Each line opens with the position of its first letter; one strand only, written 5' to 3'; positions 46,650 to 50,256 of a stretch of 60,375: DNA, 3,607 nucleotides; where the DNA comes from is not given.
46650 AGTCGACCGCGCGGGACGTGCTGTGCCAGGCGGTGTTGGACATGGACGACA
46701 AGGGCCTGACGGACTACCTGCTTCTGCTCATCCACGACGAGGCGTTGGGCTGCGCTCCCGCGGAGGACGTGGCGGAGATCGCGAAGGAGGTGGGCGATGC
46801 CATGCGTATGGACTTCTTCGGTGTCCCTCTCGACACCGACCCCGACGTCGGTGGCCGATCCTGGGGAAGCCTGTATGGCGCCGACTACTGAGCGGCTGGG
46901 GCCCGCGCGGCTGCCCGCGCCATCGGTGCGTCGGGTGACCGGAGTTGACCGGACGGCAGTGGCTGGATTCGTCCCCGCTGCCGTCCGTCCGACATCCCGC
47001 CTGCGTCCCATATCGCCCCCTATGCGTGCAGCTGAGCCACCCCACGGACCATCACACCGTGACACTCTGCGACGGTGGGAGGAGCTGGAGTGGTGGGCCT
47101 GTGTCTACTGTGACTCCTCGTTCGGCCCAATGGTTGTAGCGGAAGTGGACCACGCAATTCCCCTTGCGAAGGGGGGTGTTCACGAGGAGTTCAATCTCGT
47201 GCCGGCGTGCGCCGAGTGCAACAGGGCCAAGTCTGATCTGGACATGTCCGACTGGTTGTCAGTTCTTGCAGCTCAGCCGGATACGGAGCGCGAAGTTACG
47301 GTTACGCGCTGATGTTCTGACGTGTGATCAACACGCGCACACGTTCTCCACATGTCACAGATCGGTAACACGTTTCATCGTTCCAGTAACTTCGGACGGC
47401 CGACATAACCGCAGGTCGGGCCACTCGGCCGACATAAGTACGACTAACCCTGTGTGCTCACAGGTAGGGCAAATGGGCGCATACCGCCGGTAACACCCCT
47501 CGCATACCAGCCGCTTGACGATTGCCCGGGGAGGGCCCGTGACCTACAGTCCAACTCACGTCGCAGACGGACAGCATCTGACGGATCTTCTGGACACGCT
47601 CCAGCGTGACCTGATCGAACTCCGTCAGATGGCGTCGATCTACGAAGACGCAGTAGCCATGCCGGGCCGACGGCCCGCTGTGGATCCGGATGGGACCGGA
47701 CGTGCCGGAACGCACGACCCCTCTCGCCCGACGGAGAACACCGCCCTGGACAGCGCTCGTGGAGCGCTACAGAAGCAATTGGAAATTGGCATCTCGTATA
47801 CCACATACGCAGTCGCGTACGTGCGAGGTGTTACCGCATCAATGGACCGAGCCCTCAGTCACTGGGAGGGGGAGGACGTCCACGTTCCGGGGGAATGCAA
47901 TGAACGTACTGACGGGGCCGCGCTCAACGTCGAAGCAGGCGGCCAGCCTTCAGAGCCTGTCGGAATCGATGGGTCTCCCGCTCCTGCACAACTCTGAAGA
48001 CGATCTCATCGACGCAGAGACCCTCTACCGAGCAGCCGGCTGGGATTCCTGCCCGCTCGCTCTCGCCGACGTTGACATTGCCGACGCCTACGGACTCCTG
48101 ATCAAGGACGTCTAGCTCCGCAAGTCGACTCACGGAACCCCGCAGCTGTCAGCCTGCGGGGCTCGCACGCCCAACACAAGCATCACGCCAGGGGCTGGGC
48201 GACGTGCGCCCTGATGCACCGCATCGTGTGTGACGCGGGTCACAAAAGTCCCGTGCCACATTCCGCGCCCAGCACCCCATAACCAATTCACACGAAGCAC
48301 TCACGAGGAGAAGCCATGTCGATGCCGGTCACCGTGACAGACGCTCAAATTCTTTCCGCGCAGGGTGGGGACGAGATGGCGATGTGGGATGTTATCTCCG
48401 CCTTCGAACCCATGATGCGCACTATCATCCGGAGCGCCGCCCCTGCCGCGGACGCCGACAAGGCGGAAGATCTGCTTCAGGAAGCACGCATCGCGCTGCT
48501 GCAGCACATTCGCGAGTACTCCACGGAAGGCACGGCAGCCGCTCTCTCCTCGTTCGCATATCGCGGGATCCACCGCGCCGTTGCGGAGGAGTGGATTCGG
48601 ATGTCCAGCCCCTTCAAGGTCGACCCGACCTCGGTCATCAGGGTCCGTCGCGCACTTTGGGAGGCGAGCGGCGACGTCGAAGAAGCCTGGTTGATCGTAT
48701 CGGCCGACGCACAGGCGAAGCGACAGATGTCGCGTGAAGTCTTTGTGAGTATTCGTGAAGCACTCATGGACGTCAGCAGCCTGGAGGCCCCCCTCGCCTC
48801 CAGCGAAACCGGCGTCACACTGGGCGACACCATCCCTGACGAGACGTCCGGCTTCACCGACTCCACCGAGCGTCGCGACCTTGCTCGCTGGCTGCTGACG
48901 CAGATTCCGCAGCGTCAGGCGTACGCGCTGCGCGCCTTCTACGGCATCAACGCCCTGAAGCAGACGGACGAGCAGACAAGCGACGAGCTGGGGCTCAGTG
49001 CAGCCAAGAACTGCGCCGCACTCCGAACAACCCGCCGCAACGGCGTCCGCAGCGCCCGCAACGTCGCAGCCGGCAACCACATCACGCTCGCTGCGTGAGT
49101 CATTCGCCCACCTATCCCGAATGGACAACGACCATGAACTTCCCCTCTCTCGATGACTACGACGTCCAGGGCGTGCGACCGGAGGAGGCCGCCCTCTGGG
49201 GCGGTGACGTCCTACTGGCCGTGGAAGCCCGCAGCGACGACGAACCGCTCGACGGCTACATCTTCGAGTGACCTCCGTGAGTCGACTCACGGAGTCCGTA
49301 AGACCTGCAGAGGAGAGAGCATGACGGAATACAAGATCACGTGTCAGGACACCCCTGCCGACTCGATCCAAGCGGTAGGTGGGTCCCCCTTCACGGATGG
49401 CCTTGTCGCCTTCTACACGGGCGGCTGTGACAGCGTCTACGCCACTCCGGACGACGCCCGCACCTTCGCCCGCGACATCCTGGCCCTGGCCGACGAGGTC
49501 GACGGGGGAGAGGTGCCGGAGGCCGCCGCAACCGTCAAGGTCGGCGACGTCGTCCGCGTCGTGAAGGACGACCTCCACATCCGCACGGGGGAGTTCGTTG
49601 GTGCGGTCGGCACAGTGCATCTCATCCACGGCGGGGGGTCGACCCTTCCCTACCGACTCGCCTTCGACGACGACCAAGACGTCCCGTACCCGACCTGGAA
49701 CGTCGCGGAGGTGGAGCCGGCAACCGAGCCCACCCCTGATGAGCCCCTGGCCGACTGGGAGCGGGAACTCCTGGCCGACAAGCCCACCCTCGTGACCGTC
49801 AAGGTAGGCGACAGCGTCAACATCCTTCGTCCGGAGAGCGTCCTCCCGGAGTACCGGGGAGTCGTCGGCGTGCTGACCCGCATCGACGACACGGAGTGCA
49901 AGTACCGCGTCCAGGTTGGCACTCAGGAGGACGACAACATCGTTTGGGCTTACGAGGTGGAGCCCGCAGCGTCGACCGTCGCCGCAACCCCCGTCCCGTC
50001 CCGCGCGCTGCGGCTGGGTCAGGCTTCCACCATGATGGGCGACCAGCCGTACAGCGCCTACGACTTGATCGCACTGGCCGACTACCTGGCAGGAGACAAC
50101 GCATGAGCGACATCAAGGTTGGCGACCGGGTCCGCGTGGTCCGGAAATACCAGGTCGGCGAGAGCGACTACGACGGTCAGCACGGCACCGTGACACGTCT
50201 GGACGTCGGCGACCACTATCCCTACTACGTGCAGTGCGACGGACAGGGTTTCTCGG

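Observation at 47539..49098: Phage-encoded sigma-70-family factor preceded by its own copy of a genome-wide promoter-like motif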

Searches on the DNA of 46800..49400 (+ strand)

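Call 7: search_dna_similar(query=window:47200-49400:+, collection=phages, mode=near, max_rows=25)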
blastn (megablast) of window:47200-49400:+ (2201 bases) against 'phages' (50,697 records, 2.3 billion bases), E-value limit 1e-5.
No match.

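Call 83: search_rna_families(source=window, start=46800, end=49400, threshold=evalue, max_evalue=1)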
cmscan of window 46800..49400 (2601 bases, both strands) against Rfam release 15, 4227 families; matches with E-value up to 1: 0.
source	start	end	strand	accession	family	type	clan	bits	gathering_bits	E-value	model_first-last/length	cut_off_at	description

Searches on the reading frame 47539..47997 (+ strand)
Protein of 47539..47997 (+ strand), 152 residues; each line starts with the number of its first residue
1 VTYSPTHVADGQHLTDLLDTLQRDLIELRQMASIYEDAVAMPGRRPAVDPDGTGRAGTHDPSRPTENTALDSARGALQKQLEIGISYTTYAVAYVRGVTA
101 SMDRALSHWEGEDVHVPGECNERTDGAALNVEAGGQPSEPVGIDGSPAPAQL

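Call 6: search_protein_families(library=pfam, proteins=[window:47539-47997:+], max_evalue=1)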
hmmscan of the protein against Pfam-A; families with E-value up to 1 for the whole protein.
window:47539-47997:+ (152 aa): 1 family
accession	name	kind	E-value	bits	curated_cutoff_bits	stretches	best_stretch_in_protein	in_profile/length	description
PF23773.1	DUF7169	-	2e-19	70.2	27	1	18-111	2-94/94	Domain of unknown function (DUF7169)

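Call 8: search_protein_families(library=phrogs, proteins=[window:47539-47997:+], max_evalue=0.01)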
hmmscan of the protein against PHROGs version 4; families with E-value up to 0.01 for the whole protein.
window:47539-47997:+ (152 aa): 0 families

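Call 10: search_protein_families(library=ncbifam, proteins=[window:47539-47997:+], max_evalue=1)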
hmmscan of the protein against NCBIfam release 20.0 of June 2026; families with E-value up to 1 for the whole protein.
window:47539-47997:+ (152 aa): 0 families

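Call 78: search_protein_families(library=padloc, proteins=[window:47539-47997:+], max_evalue=0.01)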
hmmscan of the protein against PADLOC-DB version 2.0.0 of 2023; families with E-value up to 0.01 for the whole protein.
window:47539-47997:+ (152 aa): 0 families

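Call 79: find_homologous_proteins(query=window:47539-47997:+, max_evalue=0.001)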
Query window:47539-47997:+ (152 aa): 108 proteins with E <= 0.001 among 169 candidates.
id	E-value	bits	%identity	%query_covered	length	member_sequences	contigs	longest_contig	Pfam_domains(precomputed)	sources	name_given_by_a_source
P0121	6.9e-69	249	77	100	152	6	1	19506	PF23773.2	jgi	jgi:hypothetical protein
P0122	3.5e-67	243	78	100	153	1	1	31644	PF23773.2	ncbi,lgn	ncbi:DUF7169 domain-containing protein [Streptomyces sp. NPDC002346]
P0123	1.8e-65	238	75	100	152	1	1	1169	PF23773.2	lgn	-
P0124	9.4e-60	219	74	90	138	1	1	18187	PF23773.2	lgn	-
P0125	3.5e-57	211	67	97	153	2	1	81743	PF23773.2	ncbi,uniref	ncbi:DUF7169 domain-containing protein [Streptomyces cyaneofuscatus]|uniref:DUF7169 domain-containin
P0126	6.7e-56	207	67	99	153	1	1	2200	PF23773.2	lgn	-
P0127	4.8e-55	204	67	99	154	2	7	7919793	PF23773.2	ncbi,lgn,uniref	ncbi:DUF7169 domain-containing protein [Streptomyces californicus]|uniref:DUF7169 domain-containing 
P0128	1.2e-54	202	67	97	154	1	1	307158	PF23773.2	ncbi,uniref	ncbi:hypothetical protein ACIQH0_28340 [Streptomyces griseus]|uniref:DUF7169 domain-containing prote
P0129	1.9e-54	202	66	98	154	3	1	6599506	PF23773.2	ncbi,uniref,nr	ncbi:hypothetical protein Sfulv_55740 [Streptomyces fulvorobeus]|uniref:Uncharacterized protein n=2 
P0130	6.0e-54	200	68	100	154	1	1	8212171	PF23773.2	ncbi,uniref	ncbi:DUF7169 domain-containing protein [Streptomyces sp. IBSNAI001]|uniref:DUF7169 domain-containing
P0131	3.0e-50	188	68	89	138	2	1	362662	PF23773.2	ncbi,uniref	ncbi:DUF7169 domain-containing protein [Streptomyces sp. ATexAB-D23]|uniref:DUF7169 domain-containin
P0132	1.1e-47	180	60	100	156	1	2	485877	PF23773.2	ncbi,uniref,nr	ncbi:DUF7169 domain-containing protein [Streptomyces nitrosporeus]|uniref:DUF7169 domain-containing 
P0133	3.0e-47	179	73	74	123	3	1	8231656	PF23773.2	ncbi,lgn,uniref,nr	ncbi:DUF7169 domain-containing protein [Streptomyces sp. NBC_01212]|uniref:DUF7169 domain-containing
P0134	6.0e-47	178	72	78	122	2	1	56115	PF23773.2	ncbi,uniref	ncbi:hypothetical protein ACIPJG_32405 [Streptomyces halstedii]|uniref:DUF7169 domain-containing pro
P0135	1.6e-46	176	68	84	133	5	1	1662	PF23773.2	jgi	jgi:hypothetical protein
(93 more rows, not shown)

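Call 89: predict_structure(alignment_id=A5)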
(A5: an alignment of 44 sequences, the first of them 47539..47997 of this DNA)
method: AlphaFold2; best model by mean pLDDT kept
length: 152 residues; sequences in the alignment: 44
mean_pLDDT: 78.1   pTM: 0.56
mean pLDDT of the five models: 78.1, 77.0, 76.7, 74.2, 73.1
residues with pLDDT >= 90: 60; 70-90: 31; 50-70: 58; < 50: 3
segments of 3 or more residues with pLDDT < 50: none
pLDDT, mean of each block of 10 residues (from residue 1): 84 97 98 89 64 64 66 88 96 97 93 69 55 55 57 64
secondary structure, 60 per line:
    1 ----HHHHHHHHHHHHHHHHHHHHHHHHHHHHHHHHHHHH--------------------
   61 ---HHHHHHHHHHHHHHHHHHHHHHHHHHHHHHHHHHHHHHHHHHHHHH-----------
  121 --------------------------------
elements in order: H5-40 H64-109

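Call 92: fold_search(model_id=the predicted structure, library=pdb)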
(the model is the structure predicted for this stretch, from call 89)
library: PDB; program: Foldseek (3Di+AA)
matches with E <= 10: 2; with E <= 0.001: 0
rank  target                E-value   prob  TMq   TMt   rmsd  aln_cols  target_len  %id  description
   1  8oin_Bp               5.1e+00  0.03  0.18  0.21  27.0       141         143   18  55S mammalian mitochondrial ribosome with mtRF1 and P-site tRNA (released 2023-06-14)
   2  7nqh_Bd               5.8e+00  0.02  0.18  0.19  27.1       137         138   18  55S mammalian mitochondrial ribosome with mtRF1a and P-site tRNAMet (released 2021-05-05)

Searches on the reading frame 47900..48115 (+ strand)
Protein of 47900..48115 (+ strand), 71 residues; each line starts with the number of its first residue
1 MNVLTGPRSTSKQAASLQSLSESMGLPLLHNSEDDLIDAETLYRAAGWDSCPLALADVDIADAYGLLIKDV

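Call 6: search_protein_families(library=pfam, proteins=[window:47900-48115:+], max_evalue=1)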
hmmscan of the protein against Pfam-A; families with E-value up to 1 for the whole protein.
window:47900-48115:+ (71 aa): 0 families

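Call 8: search_protein_families(library=phrogs, proteins=[window:47900-48115:+], max_evalue=0.01)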
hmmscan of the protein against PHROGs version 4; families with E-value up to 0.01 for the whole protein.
window:47900-48115:+ (71 aa): 0 families

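Call 10: search_protein_families(library=ncbifam, proteins=[window:47900-48115:+], max_evalue=1)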
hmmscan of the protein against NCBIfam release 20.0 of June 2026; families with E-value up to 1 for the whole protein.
window:47900-48115:+ (71 aa): 0 families

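Call 78: search_protein_families(library=padloc, proteins=[window:47900-48115:+], max_evalue=0.01)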
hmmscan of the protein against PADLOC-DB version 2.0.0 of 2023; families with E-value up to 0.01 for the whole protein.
window:47900-48115:+ (71 aa): 0 families

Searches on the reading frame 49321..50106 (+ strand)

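Call 6: search_protein_families(library=pfam, proteins=[window:49321-50106:+], max_evalue=1)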
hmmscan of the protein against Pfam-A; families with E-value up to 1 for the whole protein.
window:49321-50106:+ (261 aa): 5 families
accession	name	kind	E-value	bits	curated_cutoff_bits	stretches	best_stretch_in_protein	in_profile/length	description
PF04717.18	Phage_base_V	-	0.03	15.1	23.8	1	182-225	2-49/75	Type VI secretion system/phage-baseplate injector OB domain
PF12379.13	bCoV_NSP3_N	-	0.17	12.4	26.7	1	111-150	91-130/149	Betacoronavirus replicase NSP3, N-terminal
PF24263.1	DUF7464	-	0.29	11.1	27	0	159-185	3-28/61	Domain of unknown function (DUF7464)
PF02427.23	PSI_PsaE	-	0.65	10.2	27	1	161-199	2-37/60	Photosystem I reaction centre subunit IV / PsaE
PF23291.1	KOW4_SPT5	-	0.77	10.2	27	0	70-91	7-28/55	Transcription elongation factor SPT5, fourth KOW domain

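Call 8: search_protein_families(library=phrogs, proteins=[window:49321-50106:+], max_evalue=0.01)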
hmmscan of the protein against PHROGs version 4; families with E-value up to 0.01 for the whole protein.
window:49321-50106:+ (261 aa): 1 family
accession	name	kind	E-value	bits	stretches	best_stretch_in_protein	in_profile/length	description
phrog_2827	-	unknown function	0.0027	19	0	71-121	5-59/102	-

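Call 78: search_protein_families(library=padloc, proteins=[window:49321-50106:+], max_evalue=0.01)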
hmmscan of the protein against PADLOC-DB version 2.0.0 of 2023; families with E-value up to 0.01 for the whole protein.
window:49321-50106:+ (261 aa): 0 families
